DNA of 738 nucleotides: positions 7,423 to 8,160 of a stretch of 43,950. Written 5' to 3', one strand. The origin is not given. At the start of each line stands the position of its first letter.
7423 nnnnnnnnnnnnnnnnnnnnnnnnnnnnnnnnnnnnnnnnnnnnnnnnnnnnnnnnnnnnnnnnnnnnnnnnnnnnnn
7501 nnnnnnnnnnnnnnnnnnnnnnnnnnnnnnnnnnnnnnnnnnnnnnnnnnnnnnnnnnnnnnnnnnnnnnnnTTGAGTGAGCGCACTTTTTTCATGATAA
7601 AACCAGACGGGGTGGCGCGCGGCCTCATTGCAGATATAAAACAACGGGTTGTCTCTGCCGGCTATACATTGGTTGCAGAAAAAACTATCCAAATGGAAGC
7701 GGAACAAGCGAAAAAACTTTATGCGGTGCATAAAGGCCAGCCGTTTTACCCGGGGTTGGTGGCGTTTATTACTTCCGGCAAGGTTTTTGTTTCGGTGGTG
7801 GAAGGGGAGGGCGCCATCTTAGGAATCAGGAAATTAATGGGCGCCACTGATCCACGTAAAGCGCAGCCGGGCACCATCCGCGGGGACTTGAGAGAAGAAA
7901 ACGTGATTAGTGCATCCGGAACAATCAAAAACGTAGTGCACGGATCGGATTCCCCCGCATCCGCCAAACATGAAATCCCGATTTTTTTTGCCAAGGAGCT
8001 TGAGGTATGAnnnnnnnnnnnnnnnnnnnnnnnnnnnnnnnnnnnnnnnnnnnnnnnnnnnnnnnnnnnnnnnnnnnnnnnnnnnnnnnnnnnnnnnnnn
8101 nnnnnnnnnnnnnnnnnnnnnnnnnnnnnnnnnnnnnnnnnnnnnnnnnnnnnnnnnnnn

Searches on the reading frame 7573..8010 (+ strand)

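Call 52: search_protein_families(library=pfam, proteins=[window:7573-8010:+], max_evalue=0.00001)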
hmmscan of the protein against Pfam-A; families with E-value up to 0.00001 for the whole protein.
window:7573-8010:+ (145 aa): 1 family
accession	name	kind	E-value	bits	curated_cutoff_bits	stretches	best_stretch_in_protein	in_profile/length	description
PF00334.24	NDK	-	1.3e-45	155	27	1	3-142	1-133/135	Nucleoside diphosphate kinase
